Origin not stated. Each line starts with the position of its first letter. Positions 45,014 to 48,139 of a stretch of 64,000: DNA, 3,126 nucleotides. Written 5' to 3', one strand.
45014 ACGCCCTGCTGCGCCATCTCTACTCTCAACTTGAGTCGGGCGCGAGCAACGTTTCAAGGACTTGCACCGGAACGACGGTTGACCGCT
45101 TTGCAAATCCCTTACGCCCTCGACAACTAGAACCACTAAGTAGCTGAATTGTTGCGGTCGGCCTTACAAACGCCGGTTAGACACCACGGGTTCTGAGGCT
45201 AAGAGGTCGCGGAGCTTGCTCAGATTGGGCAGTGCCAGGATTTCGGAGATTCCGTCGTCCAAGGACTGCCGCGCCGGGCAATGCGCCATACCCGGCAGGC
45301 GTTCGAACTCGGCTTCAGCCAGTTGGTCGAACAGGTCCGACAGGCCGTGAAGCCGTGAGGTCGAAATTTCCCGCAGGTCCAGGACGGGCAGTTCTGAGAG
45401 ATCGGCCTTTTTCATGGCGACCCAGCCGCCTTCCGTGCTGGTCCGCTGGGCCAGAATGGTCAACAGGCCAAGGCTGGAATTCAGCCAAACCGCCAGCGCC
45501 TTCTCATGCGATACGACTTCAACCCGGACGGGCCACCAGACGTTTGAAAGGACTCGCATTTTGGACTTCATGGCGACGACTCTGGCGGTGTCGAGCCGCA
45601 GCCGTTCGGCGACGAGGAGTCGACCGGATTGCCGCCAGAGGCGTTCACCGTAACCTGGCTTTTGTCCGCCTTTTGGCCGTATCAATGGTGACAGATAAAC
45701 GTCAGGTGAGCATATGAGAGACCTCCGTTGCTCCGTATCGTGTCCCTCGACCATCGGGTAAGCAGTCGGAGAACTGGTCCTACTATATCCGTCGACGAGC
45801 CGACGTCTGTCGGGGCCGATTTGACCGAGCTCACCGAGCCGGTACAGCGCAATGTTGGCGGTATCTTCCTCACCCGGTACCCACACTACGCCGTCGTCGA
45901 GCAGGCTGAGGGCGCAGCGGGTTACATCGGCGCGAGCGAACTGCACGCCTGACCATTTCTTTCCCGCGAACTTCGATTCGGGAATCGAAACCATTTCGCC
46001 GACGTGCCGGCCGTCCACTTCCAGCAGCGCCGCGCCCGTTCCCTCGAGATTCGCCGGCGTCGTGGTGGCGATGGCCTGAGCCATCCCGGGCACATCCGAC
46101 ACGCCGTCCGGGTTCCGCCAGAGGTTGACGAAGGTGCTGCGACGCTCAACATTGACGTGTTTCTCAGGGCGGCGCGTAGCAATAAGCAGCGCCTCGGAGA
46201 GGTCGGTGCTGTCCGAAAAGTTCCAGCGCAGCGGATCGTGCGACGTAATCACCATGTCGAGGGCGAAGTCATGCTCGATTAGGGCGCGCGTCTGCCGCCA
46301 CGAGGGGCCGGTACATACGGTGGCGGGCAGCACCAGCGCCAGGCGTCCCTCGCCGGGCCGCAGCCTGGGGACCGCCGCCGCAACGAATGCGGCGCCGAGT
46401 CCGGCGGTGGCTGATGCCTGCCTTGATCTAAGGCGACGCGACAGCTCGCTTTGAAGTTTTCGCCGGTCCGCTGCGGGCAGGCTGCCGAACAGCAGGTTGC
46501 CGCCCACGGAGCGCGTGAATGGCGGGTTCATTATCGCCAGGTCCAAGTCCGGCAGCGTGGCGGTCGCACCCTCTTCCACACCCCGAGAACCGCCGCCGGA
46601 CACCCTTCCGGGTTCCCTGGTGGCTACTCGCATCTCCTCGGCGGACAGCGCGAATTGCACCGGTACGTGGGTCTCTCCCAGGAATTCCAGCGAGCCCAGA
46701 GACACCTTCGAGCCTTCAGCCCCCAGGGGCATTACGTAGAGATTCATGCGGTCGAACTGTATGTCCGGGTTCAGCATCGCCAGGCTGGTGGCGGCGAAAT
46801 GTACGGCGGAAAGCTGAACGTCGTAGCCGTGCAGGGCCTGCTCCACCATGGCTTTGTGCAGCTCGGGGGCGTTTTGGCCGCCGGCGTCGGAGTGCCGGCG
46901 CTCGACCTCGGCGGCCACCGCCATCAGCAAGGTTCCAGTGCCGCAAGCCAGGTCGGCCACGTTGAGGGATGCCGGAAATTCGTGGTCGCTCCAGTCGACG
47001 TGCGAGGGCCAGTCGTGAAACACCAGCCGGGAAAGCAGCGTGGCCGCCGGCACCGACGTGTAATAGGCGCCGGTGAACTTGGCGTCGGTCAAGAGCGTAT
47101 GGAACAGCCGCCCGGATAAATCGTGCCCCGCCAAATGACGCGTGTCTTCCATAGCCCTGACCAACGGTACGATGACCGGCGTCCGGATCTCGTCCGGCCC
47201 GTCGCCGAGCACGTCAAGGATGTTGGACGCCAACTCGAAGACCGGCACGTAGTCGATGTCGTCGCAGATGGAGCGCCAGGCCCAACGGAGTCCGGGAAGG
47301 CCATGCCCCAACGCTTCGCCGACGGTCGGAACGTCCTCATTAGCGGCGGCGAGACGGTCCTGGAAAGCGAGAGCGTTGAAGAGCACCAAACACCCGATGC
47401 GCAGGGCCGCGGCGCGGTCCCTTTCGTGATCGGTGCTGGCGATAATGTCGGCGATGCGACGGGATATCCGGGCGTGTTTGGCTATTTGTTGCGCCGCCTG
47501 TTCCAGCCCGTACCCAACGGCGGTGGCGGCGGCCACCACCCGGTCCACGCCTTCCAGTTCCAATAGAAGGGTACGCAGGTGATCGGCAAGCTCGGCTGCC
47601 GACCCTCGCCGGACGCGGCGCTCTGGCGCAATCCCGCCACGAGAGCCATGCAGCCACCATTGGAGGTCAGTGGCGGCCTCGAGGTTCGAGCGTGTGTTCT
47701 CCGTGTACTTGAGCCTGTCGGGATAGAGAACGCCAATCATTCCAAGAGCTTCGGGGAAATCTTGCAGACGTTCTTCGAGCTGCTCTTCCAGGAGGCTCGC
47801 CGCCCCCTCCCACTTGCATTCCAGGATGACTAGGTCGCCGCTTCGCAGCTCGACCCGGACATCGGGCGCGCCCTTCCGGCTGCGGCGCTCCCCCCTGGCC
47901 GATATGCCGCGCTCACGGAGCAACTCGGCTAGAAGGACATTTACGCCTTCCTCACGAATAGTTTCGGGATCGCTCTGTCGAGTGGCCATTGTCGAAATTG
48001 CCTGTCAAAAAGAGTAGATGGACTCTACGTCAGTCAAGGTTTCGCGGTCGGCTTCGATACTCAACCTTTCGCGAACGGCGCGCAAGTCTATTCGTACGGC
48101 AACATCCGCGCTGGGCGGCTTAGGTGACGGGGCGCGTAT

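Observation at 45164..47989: A second solitary nuclease-methyltransferase fusion (type IIG-like) with a long C-terminal region.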

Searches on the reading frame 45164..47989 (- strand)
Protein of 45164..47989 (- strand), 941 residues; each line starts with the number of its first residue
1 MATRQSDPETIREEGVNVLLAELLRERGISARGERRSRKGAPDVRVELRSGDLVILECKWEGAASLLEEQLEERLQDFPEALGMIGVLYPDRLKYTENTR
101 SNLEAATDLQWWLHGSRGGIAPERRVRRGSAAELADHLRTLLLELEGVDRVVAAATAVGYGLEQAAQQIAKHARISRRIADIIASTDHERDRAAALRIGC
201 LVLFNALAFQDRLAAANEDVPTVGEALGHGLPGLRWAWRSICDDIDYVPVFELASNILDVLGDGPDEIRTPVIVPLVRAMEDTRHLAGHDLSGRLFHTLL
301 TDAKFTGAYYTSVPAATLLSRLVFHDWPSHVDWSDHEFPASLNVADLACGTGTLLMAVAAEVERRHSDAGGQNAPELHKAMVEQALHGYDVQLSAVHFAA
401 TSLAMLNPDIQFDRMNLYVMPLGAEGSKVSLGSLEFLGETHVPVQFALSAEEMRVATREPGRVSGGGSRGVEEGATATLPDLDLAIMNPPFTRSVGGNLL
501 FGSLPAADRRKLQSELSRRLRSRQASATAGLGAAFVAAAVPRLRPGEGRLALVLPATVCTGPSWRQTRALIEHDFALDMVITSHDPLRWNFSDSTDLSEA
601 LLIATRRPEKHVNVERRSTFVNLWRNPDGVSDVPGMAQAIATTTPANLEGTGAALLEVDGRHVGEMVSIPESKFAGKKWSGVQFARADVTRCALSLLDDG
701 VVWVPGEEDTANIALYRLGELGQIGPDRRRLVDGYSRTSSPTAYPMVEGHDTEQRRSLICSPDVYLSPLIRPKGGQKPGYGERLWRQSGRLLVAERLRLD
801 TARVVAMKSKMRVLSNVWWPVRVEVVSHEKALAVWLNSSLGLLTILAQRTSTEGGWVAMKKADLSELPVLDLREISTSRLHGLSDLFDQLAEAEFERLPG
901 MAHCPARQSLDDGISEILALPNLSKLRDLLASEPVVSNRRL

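Call 5: search_protein_families(library=pfam, proteins=[window:45164-47989:-], max_evalue=0.01)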
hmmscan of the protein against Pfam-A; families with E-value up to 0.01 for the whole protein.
window:45164-47989:- (941 aa): 1 family
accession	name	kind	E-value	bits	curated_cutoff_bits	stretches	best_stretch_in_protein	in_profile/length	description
PF13649.12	Methyltransf_25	-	0.0061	17.7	27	0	344-362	1-19/97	Methyltransferase domain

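Call 6: search_protein_families(library=ncbifam, proteins=[window:45164-47989:-], max_evalue=0.01)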
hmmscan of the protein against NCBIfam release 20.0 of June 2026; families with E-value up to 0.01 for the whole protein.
window:45164-47989:- (941 aa): 2 families
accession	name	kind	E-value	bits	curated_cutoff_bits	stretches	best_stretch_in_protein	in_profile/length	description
NF047738.1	antiphage_MADS2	equivalog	1.4e-08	33.5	720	1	343-572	334-533/654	methylation-associated defense system DNA methyltransferase MAD2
NF033454.1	BREX_5_MTaseX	exception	0.0026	15.3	900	1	333-403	294-364/1404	BREX-5 system adenine-specific DNA-methyltransferase PglX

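Call 7: search_protein_families(library=padloc, proteins=[window:45164-47989:-], max_evalue=0.01)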
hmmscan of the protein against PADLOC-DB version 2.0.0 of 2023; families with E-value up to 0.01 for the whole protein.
window:45164-47989:- (941 aa): 9 families
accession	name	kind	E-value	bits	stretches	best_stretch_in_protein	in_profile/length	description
PDLC03348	MTase_II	-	5.6e-08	29.8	1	287-407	199-313/727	Type II methyltransferase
PDLC03338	MTase_II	-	4.7e-06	23.6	1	306-405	129-215/604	Type II methyltransferase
PDLC03227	MTase_II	-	2.8e-05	21.2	1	511-614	144-246/494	Type II methyltransferase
PDLC03021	MTase_I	-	3.5e-05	20.8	1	343-405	187-247/491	Type I methyltransferase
PDLC04134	mad2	-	0.0001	19.3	1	340-609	291-448/492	mads_2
PDLC03631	REase_MTase_IIG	-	0.00063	15.7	1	304-397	307-400/1086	Type IIG restriction enzyme-methyltransferase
PDLC03359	MTase_II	-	0.0015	14.8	1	518-614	168-262/840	Type II methyltransferase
PDLC02525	PglX|PglXI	-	0.0062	13.2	1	336-405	279-347/607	PglX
PDLC02518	PglX|PglXI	-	0.0074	12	0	335-403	302-370/1412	PglX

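Call 8: find_homologous_proteins(query=window:45164-47989:-)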
Query window:45164-47989:- (941 aa): 2322 proteins with E <= 0.001 among 8000 candidates; the best 120 are listed.
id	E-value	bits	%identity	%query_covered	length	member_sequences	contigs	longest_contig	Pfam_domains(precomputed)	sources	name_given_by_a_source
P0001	0.0e+0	1969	94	100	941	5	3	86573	-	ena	-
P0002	0.0e+0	1909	94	97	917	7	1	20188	-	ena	-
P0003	0.0e+0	1718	81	100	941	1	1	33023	-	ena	-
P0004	0.0e+0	1700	81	100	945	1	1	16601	-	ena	-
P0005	0.0e+0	1699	81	100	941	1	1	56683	-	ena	-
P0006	0.0e+0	1696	80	100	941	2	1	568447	-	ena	-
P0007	0.0e+0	1693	80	100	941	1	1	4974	-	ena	-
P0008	0.0e+0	1692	81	100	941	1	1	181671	-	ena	-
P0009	0.0e+0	1691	80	100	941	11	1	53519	-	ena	-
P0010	0.0e+0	1684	80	100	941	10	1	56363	-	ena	-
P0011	0.0e+0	1682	80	100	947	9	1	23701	-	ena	-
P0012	0.0e+0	1679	80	100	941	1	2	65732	-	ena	-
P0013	0.0e+0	1675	80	100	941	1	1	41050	-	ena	-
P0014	0.0e+0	1674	80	100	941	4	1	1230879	-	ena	-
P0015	0.0e+0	1672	79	100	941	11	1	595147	-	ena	-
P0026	0.0e+0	1655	79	100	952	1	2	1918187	-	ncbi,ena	-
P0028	0.0e+0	1654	79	100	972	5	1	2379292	-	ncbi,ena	-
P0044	0.0e+0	1633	78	100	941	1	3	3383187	-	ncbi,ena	-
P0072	0.0e+0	1606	77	100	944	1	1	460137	PF05175.21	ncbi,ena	-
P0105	0.0e+0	1581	76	100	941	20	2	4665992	-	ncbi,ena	-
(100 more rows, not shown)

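Call 9: search_solved_structures(query=window:45164-47989:-, max_evalue=1, show_alignments=2)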
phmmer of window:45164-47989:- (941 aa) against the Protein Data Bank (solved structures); distinct sequences matched with E-value up to 1: 0.

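Call 10: find_related_loci(query=window:45164-47989:-, collection=genome_contigs, flank=10000)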
Query window:45164-47989:- (941 aa) in genome_contigs; peptide patterns used: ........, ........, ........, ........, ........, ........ (x = any residue, [..] = any of these).
133 stretches matched a pattern; 117 encode a relative of the query (tblastn E <= 1e-3); the best 80 are kept; 80 distinct loci.
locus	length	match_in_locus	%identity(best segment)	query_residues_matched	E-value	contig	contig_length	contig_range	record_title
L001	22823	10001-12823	78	1-941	0e+0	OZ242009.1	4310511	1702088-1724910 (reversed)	MAG: Dehalococcoidia bacterium isolate 899261b6-bc8c-404b-9ed8-1f9bb82080cc genome assembly, chromosome: 1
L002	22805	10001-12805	79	4-938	0e+0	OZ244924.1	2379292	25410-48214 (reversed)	MAG: Dehalococcoidia bacterium isolate e5f2f67f-80f5-4dea-8d85-3d806a77b3c6 genome assembly, chromosome: 1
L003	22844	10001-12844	75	1-941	0e+0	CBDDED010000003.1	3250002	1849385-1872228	MAG: Dehalococcoidia bacterium isolate 16f7b922-908d-404a-805e-abae4c84c213 genome assembly, contig: contig_3, whole gen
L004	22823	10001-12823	77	1-941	0e+0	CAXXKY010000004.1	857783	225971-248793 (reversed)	MAG: Dehalococcoidia bacterium isolate 886e3671-e943-42bd-87f0-332393e915f0 genome assembly, contig: contig_4, whole gen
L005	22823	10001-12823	77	1-941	0e+0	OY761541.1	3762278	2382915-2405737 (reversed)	MAG: Dehalococcoidia bacterium isolate f9b9afb7-0d58-404f-89de-58ff16bbafec genome assembly, chromosome: 1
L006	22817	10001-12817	77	2-941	0e+0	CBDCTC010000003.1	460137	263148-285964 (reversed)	MAG: Dehalococcoidia bacterium isolate 84f1e96c-5f89-47d0-9b41-bcaa3e3d8f53 genome assembly, contig: contig_3, whole gen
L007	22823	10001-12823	77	1-941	0e+0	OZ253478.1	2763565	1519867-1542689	MAG: Dehalococcoidia bacterium isolate 83cf7d32-db13-435c-9ef3-bc7e3c9974e2 genome assembly, chromosome: 1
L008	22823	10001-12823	77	1-941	0e+0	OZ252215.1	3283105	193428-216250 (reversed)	MAG: Dehalococcoidia bacterium isolate f790cd15-5f21-4149-8e86-57a76e5ce5f8 genome assembly, chromosome: 1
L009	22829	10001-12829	76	1-941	0e+0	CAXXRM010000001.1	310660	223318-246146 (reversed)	MAG: Dehalococcoidia bacterium isolate 5e124f62-d7b0-4653-a383-4a8a36dfad8c genome assembly, contig: contig_1, whole gen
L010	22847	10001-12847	75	1-941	0e+0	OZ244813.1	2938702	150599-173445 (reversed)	MAG: Dehalococcoidia bacterium isolate c597d9ae-e839-4a6c-83f3-3d6bda73bc97 genome assembly, chromosome: 1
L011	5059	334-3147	75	4-941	0e+0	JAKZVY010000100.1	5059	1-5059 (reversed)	MAG: Dehalococcoidia bacterium isolate Langseth_MAG_00123 Langseth_MAG_00123_000000000100, whole genome shotgun sequence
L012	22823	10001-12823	77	2-938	0e+0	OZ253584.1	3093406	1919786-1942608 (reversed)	MAG: Dehalococcoidia bacterium isolate 03c8e236-5a43-4a8a-a010-48565315aea4 genome assembly, chromosome: 1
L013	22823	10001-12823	75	1-941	0e+0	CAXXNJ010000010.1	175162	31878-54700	MAG: Dehalococcoidia bacterium isolate 9ad22531-bf69-4ddd-ada6-f90d651dccb2 genome assembly, contig: contig_10, whole ge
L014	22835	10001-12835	76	5-941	0e+0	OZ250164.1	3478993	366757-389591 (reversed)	MAG: Dehalococcoidia bacterium isolate 0168574f-4b79-4a4d-bdbd-32c97b7f51b1 genome assembly, chromosome: 1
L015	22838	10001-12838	76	1-941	0e+0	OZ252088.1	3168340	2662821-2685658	MAG: Dehalococcoidia bacterium isolate 7426c3d5-a751-4d37-bde8-e0e91f06c8c3 genome assembly, chromosome: 1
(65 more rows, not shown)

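Call 11: list_cluster_members(proteins=[P0026, P0028, P0044, P0072, P0105, P0001])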
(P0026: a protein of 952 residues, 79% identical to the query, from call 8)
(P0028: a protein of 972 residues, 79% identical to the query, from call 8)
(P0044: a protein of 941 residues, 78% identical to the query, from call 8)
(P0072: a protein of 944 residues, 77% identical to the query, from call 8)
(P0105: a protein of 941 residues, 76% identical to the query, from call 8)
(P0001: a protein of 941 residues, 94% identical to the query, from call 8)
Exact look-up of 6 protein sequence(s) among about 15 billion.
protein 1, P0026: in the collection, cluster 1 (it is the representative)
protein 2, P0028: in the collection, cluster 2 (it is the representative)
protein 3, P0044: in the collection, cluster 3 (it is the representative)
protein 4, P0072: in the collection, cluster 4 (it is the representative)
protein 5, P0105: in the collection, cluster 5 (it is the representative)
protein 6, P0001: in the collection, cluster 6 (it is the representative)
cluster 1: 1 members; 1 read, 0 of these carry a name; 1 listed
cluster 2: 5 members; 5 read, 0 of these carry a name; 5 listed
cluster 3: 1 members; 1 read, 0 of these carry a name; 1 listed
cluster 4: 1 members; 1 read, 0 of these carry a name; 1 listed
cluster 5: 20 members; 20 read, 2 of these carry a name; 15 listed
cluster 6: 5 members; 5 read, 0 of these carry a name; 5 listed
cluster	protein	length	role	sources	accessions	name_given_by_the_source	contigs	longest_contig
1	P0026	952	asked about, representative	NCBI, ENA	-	-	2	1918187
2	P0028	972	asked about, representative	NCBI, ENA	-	-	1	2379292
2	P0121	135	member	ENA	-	-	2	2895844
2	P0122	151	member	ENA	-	-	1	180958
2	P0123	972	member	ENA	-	-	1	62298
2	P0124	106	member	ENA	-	-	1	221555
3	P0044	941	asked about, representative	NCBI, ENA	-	-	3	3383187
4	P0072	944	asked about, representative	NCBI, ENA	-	-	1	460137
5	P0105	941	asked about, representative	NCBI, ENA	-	-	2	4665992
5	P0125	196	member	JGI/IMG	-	hypothetical protein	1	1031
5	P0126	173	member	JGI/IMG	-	hypothetical protein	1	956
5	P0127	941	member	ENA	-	-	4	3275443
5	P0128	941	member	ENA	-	-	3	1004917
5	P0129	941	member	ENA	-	-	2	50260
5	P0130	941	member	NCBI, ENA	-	-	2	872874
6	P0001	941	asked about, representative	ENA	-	-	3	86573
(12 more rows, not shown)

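Call 28: search_protein_representatives(protein=window:45164-47989:-)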
Query: 941 residues. Proteins with E-value up to 0.001 (for the whole library): 2948; up to 1e-10: 2008; up to 1e-30: 929. The best 150 are listed.
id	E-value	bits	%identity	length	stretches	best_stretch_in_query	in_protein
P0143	0.0e+00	1278.5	62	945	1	7-941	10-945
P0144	0.0e+00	1025.1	68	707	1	1-706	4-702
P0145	9.5e-286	967.0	65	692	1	248-941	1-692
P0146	5.1e-210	716.4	63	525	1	143-666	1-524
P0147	6.7e-183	626.7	71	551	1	121-543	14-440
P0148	5.9e-162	557.4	71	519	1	4-372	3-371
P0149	6.6e-159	547.3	38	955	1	19-940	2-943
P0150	2.3e-157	542.2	41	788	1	189-941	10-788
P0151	7.5e-157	540.5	39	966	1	8-936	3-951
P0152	3.0e-155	535.1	39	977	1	12-940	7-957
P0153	1.1e-154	533.2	41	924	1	127-937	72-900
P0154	1.5e-153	529.5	39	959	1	8-941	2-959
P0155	4.0e-152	524.8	39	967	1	11-940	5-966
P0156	4.3e-152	524.7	36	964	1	11-937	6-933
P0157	2.0e-151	522.5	38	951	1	12-941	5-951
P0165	9.0e-146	503.8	40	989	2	169-939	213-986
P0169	1.3e-143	496.6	42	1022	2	187-612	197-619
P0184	2.5e-136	472.5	42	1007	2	194-606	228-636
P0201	1.6e-117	410.3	39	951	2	195-939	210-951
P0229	1.2e-95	337.9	34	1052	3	195-633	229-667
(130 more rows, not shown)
